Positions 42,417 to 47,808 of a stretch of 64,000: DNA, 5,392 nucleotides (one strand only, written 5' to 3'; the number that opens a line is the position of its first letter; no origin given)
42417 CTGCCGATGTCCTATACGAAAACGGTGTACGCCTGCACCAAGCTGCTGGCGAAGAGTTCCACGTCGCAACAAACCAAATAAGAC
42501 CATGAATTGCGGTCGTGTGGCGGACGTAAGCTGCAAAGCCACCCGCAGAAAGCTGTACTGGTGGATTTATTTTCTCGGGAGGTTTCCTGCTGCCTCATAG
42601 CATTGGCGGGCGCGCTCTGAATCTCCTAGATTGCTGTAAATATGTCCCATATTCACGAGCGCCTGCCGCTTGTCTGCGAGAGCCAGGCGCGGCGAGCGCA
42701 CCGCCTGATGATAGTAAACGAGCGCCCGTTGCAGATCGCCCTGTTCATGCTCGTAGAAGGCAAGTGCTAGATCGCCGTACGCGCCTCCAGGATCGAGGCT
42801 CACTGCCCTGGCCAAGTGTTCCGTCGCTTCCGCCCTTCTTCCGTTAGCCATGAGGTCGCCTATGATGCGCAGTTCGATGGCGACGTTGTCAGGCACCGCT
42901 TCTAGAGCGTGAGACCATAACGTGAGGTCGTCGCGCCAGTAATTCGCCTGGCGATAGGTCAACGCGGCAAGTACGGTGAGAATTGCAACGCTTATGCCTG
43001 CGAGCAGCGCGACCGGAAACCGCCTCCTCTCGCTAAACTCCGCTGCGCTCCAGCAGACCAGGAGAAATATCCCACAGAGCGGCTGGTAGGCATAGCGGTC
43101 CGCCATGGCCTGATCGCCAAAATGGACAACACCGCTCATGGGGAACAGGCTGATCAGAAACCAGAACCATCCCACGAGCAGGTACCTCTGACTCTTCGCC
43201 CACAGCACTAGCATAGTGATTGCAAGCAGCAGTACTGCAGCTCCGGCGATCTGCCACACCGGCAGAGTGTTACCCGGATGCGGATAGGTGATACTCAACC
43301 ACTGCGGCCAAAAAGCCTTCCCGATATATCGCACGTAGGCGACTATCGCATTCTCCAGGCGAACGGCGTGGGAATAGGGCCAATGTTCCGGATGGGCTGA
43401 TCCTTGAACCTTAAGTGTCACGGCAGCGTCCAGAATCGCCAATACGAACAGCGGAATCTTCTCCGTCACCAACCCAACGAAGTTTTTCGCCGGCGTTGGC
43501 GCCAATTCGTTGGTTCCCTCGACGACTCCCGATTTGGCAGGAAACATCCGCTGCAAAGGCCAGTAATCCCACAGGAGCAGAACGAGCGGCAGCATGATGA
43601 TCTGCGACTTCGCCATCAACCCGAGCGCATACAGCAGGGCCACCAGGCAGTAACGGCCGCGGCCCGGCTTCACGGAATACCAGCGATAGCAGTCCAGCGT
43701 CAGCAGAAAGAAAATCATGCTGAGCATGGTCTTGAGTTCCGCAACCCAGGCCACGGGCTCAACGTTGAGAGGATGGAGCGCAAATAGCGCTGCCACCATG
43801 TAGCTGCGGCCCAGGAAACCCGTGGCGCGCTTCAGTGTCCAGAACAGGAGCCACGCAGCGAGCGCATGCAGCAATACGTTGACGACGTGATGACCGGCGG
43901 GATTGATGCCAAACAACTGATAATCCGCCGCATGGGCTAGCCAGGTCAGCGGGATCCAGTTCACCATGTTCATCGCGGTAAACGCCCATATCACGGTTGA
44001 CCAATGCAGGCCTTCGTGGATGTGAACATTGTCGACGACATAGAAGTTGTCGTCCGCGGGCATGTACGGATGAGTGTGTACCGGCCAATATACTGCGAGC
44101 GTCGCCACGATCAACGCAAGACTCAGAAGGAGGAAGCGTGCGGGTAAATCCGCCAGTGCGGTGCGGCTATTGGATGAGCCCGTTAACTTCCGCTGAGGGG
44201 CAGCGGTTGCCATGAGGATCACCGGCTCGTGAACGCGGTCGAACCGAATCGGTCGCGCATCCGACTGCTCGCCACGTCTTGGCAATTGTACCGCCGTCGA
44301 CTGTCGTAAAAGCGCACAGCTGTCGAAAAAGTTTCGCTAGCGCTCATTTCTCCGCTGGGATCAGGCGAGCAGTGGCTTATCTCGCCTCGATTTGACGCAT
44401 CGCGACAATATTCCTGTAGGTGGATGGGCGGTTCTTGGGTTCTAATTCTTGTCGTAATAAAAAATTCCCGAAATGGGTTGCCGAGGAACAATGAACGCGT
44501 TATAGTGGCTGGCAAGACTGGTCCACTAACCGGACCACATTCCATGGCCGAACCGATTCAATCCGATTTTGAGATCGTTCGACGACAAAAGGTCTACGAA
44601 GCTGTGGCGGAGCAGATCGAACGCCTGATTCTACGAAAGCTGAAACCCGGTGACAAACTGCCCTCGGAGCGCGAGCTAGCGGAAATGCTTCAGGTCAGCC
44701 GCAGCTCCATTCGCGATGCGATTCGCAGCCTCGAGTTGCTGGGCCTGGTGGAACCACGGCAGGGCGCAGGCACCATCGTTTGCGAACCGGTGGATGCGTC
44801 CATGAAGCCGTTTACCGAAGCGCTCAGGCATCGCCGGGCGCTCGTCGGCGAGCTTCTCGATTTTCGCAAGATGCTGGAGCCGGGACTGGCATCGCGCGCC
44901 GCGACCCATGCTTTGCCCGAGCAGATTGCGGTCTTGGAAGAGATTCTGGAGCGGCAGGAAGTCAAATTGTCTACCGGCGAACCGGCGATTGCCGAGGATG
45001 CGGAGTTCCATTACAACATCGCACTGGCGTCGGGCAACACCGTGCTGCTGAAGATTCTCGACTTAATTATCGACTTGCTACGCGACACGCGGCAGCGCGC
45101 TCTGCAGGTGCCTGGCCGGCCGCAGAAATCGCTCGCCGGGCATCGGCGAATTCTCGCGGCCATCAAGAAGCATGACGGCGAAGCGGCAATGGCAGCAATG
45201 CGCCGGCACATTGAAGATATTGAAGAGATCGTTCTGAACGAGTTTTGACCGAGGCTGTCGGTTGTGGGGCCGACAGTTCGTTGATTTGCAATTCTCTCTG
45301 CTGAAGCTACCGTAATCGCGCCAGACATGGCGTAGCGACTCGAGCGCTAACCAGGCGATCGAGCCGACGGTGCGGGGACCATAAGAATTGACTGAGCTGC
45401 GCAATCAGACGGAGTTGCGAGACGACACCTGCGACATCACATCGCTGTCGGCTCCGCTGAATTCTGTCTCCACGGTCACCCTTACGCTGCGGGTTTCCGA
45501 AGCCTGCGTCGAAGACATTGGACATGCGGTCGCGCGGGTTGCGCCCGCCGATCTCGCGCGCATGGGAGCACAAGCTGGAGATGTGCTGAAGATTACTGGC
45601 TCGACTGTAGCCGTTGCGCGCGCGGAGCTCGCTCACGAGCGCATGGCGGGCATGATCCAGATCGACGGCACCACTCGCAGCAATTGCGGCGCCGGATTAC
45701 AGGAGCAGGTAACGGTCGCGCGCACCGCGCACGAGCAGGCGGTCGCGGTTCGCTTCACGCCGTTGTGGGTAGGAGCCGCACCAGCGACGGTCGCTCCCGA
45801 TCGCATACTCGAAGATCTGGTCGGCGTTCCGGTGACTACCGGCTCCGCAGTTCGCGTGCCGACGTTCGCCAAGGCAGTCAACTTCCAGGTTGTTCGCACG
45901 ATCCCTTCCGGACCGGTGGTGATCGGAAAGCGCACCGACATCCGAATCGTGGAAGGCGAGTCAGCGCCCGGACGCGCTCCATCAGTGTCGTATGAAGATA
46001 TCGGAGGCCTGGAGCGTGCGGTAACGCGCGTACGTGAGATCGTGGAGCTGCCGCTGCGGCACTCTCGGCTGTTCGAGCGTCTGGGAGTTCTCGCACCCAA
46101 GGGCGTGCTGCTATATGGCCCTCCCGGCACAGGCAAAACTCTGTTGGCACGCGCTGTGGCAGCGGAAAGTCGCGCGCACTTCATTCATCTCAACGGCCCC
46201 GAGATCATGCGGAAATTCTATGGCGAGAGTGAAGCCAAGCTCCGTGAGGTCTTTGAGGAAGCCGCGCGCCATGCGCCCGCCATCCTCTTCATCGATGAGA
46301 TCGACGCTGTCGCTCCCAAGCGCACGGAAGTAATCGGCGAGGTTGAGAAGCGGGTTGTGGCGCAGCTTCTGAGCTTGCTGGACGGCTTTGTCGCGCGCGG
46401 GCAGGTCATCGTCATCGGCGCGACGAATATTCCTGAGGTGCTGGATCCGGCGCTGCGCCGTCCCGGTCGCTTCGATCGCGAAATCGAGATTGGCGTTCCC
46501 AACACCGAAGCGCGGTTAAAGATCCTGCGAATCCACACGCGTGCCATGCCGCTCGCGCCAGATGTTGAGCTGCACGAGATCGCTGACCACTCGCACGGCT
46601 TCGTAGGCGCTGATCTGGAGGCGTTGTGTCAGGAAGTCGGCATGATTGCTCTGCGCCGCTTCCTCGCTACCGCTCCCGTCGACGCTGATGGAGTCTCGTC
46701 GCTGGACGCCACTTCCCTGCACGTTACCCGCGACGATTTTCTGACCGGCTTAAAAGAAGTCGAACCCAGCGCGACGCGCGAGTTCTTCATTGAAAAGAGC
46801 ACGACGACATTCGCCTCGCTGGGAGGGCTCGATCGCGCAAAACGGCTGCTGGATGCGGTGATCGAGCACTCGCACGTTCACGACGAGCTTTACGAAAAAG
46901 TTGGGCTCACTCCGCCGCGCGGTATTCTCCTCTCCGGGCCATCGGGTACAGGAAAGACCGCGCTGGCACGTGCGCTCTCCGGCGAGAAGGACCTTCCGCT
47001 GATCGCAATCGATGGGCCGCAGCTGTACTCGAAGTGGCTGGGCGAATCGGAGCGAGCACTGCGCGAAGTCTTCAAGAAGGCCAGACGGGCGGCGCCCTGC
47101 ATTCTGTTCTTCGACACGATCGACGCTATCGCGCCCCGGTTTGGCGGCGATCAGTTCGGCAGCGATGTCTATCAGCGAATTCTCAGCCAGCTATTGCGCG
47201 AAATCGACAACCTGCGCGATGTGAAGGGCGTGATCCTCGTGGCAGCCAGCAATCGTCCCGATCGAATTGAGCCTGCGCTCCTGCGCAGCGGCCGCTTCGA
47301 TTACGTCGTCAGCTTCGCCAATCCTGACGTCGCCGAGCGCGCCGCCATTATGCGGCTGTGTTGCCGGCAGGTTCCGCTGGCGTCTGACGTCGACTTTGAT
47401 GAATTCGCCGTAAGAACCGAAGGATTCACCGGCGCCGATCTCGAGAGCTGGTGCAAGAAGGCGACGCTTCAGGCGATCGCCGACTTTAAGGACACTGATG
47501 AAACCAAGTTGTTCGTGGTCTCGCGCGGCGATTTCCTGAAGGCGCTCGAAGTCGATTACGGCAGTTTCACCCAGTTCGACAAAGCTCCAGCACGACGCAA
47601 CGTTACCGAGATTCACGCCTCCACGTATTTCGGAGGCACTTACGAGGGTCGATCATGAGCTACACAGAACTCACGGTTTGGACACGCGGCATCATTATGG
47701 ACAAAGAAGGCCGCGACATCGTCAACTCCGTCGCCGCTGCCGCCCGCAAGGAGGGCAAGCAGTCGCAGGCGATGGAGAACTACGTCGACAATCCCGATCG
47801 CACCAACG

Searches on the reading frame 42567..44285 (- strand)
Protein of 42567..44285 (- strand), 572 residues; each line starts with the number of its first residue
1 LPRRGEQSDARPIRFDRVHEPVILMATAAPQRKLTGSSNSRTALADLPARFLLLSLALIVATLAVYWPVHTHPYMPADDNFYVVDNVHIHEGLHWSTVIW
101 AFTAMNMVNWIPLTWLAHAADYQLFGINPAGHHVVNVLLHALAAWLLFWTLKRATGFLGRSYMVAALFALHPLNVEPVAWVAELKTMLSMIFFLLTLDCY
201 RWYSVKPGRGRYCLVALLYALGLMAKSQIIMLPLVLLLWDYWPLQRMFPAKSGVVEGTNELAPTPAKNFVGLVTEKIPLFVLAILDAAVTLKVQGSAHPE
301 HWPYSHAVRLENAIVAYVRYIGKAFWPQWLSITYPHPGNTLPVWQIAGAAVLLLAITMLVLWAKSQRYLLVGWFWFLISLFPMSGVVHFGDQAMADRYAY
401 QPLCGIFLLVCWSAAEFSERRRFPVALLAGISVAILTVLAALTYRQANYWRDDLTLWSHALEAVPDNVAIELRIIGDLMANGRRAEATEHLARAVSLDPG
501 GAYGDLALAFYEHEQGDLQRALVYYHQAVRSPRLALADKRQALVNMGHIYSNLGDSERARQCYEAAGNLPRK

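Call 72: search_protein_families(library=pfam, proteins=[window:42567-44285:-], max_evalue=0.00001)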
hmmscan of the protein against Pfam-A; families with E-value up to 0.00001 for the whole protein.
window:42567-44285:- (572 aa): 3 families
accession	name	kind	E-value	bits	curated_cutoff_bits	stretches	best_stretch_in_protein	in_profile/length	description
PF07719.23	TPR_2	-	7.9e-10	38.5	27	0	542-566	3-27/34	Tetratricopeptide repeat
PF00515.34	TPR_1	-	1e-08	35.1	27.8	0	542-566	3-27/34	Tetratricopeptide repeat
PF13181.12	TPR_8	-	1e-08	35.1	25.7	0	541-566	2-27/34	Tetratricopeptide repeat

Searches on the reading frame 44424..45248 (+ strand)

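Call 72: search_protein_families(library=pfam, proteins=[window:44424-45248:+], max_evalue=0.00001)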
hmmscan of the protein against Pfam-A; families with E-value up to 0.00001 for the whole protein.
window:44424-45248:+ (274 aa): 2 families
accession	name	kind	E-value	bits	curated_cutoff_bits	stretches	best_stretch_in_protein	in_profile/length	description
PF07729.17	FCD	-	6.9e-31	107.7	24.3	1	143-264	1-124/125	FCD domain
PF00392.27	GntR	-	1.4e-18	66.8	27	1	58-119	2-64/64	Bacterial regulatory proteins, gntR family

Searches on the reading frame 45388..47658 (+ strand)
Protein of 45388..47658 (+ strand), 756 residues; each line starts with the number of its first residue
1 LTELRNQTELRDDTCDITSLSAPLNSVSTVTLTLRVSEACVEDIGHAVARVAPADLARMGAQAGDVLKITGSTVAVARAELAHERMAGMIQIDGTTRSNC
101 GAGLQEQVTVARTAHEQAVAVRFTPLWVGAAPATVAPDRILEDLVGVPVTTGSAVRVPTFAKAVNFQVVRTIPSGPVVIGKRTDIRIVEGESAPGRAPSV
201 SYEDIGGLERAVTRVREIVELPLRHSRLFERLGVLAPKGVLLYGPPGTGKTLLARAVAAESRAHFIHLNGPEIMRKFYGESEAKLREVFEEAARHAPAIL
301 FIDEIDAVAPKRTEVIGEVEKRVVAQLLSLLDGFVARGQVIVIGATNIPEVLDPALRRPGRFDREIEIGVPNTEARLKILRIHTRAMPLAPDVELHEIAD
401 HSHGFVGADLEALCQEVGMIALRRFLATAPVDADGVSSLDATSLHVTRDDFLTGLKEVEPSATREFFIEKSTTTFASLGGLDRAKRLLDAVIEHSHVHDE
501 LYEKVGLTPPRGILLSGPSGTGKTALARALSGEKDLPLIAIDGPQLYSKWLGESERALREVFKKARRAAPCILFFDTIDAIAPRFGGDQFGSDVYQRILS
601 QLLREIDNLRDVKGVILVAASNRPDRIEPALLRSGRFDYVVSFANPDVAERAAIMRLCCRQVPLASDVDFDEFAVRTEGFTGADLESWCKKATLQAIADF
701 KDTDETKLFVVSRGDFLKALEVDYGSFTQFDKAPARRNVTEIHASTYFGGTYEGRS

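Call 72: search_protein_families(library=pfam, proteins=[window:45388-47658:+], max_evalue=0.00001)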
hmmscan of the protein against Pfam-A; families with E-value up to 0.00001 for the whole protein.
window:45388-47658:+ (756 aa): 18 families
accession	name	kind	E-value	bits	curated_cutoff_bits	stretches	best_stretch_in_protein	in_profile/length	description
PF00004.35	AAA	-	7.2e-84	279.2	21.2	2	240-369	1-130/131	ATPase family associated with various cellular activities (AAA)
PF17862.7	AAA_lid_3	-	8.3e-27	92.8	27.2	2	392-427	1-36/45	AAA+ lid domain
PF02359.24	CDC48_N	-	5.9e-15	55.7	35.1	1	33-113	1-83/85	Cell division protein 48 (CDC48), N-terminal domain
PF13191.12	AAA_16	-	1.8e-14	55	32.6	1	229-342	16-137/167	AAA ATPase domain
PF06068.19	TIP49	-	4.8e-13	49.4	23.8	1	511-565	51-106/347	TIP49 P-loop domain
PF13401.12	AAA_22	-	7.6e-12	46.1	27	0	240-352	8-130/130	AAA domain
PF05496.18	RuvB_N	-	5.1e-11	43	27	1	239-316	35-104/159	Holliday junction DNA helicase RuvB P-loop domain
PF07724.20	AAA_2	-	2.8e-10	40.9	27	0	240-333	6-101/166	AAA domain (Cdc48 subfamily)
PF13671.12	AAA_33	-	5.5e-10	40.1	27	0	240-349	2-81/143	AAA domain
PF13173.12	AAA_14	-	8.7e-09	35.9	27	0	239-323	4-77/129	AAA domain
PF13521.12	AAA_28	-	1.3e-08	35.7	27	0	240-292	2-50/164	AAA domain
PF07728.20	AAA_5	-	1.4e-08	35.2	22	0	239-316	1-86/139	AAA domain (dynein-related subfamily)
PF23902.1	AAA_lid_PRS2_C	-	2.6e-08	34.3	34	0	650-699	3-53/73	PRS2 AAA+ lid C-terminal domain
PF02933.23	CDC48_2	-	1.8e-07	31.1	22.4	1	140-188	10-58/64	Cell division protein 48 (CDC48), domain 2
PF20720.3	nSTAND3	-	1.1e-06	28.9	27.2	0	240-280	20-63/155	Novel STAND NTPase 3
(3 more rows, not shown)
